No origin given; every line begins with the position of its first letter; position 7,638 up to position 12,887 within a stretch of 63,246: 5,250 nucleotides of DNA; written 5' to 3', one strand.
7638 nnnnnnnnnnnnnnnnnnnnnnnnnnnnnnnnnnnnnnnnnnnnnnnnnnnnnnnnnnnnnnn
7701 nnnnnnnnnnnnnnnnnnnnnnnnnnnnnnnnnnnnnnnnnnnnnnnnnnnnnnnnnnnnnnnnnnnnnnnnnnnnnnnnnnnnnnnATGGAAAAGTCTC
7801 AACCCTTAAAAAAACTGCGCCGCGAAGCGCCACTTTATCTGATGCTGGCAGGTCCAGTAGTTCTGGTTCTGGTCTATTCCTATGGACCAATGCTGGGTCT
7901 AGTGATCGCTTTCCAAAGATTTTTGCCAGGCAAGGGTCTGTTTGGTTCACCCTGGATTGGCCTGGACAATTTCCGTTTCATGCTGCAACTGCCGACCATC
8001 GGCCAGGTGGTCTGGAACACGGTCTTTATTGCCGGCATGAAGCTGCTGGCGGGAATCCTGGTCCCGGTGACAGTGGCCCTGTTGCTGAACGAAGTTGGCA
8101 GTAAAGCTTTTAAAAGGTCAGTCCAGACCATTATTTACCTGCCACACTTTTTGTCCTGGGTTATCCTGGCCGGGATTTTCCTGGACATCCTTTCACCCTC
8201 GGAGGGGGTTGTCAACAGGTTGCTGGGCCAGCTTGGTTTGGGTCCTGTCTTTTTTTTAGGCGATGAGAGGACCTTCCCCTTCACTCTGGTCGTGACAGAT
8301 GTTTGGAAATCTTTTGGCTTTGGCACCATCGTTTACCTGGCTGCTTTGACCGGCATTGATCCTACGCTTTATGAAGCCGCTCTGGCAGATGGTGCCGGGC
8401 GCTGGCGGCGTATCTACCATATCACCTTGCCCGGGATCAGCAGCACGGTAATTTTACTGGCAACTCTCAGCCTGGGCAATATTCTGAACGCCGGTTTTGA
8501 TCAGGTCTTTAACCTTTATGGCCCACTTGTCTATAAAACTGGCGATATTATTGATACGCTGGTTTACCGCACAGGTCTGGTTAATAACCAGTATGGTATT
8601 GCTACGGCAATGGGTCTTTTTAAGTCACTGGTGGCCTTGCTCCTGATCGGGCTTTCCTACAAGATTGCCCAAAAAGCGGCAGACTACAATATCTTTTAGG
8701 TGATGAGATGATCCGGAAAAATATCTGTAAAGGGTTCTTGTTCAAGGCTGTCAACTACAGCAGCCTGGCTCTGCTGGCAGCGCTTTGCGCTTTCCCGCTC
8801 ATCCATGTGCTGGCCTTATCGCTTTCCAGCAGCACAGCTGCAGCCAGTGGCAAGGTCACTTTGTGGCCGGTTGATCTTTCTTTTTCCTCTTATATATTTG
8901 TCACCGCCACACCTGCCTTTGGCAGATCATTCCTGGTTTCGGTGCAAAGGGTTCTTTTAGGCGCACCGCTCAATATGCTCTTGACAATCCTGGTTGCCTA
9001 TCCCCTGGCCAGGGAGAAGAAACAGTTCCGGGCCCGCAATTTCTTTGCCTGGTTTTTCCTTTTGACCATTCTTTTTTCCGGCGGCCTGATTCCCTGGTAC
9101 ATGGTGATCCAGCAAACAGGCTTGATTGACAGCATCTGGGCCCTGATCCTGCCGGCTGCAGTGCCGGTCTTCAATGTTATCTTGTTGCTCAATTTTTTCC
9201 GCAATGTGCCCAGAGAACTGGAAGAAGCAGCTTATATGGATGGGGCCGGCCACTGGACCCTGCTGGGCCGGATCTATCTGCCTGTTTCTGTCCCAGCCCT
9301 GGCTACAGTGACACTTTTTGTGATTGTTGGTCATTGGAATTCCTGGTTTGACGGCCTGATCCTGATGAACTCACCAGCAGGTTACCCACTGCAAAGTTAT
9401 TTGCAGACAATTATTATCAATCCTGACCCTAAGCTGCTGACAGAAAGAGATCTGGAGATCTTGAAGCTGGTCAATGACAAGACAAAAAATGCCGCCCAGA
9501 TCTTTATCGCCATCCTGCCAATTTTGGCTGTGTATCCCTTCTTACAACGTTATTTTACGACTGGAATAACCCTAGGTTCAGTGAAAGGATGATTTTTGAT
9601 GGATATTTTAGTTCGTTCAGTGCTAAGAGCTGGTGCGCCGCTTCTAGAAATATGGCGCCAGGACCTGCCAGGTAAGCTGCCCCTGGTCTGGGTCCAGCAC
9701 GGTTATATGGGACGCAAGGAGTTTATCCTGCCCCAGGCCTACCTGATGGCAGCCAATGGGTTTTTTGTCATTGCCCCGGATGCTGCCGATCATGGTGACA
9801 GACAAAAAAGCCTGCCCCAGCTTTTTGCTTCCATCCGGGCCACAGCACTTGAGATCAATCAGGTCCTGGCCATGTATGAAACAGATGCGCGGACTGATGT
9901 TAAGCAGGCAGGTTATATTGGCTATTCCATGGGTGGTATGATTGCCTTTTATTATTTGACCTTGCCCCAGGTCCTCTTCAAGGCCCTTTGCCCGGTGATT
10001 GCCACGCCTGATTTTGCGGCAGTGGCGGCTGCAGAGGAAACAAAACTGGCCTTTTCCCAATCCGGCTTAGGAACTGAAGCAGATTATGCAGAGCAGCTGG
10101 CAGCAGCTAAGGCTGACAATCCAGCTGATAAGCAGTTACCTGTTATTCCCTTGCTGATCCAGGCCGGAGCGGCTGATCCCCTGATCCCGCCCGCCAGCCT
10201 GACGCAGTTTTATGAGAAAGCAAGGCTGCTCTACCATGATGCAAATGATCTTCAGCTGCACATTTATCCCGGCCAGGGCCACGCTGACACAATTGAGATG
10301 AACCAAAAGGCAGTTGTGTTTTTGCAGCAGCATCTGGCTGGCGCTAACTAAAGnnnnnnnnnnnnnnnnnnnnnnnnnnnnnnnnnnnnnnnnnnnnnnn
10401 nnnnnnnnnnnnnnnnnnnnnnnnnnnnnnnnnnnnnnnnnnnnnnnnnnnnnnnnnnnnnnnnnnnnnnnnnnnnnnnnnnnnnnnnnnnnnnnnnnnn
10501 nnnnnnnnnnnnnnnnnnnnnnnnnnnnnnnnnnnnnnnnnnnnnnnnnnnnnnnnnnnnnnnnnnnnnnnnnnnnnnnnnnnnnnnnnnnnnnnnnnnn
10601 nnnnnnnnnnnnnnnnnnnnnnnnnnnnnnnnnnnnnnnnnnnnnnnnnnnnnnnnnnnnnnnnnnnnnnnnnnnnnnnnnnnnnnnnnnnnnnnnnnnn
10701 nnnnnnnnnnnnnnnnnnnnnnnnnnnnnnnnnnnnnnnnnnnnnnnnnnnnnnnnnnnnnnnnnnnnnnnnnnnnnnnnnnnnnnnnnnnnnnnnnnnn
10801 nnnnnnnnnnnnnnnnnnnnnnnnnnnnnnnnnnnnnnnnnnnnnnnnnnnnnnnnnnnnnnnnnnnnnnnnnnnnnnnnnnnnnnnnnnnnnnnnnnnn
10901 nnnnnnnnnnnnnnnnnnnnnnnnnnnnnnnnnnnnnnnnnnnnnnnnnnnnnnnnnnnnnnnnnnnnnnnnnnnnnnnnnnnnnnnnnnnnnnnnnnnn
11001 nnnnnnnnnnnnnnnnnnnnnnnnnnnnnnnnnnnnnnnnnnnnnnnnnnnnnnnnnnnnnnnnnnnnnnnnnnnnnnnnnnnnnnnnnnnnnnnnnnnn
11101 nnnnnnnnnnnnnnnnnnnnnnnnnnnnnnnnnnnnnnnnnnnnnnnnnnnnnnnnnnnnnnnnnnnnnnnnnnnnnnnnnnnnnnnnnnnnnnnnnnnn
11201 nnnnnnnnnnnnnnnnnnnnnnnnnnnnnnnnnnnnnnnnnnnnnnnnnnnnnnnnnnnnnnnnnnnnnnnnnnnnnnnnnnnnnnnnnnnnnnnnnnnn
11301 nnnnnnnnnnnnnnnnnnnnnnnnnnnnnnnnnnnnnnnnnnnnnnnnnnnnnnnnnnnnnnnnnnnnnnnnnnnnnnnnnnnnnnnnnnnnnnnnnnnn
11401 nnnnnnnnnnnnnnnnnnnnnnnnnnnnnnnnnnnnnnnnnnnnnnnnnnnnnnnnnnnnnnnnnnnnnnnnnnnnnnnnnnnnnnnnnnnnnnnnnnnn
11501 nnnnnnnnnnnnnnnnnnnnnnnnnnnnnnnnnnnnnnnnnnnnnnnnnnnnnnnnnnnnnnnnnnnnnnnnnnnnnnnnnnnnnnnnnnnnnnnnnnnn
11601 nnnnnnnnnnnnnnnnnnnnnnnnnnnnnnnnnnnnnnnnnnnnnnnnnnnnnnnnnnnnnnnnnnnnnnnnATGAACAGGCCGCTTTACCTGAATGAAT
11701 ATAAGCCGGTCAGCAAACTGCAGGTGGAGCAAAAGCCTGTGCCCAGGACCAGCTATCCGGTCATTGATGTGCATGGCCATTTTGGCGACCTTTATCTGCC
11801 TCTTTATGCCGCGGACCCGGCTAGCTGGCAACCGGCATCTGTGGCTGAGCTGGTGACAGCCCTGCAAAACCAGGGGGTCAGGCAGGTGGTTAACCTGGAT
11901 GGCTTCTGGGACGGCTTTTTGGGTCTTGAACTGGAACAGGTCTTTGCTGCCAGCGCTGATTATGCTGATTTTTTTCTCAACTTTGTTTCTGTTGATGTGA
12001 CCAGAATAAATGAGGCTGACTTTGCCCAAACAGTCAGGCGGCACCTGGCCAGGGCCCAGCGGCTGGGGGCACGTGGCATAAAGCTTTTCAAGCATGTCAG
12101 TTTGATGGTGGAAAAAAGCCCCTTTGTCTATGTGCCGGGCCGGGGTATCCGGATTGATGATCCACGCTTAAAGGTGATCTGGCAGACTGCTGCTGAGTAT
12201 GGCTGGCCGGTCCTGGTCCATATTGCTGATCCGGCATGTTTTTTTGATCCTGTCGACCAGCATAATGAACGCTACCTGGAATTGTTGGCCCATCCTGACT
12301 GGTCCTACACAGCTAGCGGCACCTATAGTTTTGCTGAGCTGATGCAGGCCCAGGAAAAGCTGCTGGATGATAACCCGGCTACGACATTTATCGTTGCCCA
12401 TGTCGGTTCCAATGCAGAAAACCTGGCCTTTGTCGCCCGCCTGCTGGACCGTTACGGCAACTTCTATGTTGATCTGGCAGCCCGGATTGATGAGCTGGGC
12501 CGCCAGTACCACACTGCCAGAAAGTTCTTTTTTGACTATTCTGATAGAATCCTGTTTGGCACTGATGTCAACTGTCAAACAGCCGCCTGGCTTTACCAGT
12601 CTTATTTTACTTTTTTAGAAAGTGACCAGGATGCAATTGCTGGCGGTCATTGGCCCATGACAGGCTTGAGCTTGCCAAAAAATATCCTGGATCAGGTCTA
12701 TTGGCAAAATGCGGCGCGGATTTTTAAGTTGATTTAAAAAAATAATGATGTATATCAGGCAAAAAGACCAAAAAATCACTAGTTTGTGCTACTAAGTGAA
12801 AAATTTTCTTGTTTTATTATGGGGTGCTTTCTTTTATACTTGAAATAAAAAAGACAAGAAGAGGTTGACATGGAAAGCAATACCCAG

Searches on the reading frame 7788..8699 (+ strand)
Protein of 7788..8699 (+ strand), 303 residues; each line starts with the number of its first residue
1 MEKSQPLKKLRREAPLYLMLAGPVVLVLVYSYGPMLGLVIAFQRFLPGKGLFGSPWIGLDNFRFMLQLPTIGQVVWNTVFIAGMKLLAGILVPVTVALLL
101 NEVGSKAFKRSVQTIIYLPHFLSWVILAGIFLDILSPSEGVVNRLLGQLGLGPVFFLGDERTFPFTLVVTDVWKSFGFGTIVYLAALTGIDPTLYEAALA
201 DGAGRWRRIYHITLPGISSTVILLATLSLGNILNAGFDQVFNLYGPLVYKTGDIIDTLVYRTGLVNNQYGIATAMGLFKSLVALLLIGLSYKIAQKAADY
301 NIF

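Call 81: search_protein_families(library=pfam, proteins=[window:7788-8699:+], max_evalue=0.00001)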
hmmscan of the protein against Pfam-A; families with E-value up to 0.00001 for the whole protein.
window:7788-8699:+ (303 aa): 1 family
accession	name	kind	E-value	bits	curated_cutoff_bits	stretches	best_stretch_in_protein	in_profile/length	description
PF00528.27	BPD_transp_1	-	2.9e-15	56.9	26.4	1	89-295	1-180/184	Binding-protein-dependent transport system inner membrane component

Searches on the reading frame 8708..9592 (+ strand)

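Call 81: search_protein_families(library=pfam, proteins=[window:8708-9592:+], max_evalue=0.00001)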
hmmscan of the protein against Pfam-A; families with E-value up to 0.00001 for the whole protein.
window:8708-9592:+ (294 aa): 1 family
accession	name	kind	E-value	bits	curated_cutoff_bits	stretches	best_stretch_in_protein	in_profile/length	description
PF00528.27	BPD_transp_1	-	1e-10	42.1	26.4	1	112-284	32-179/184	Binding-protein-dependent transport system inner membrane component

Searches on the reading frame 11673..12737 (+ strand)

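Call 81: search_protein_families(library=pfam, proteins=[window:11673-12737:+], max_evalue=0.00001)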
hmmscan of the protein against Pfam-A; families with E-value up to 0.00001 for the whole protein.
window:11673-12737:+ (354 aa): 1 family
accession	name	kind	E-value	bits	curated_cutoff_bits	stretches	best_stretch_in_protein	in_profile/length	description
PF04909.20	Amidohydro_2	-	2.4e-21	77.2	26.4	1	31-353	1-289/289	Amidohydrolase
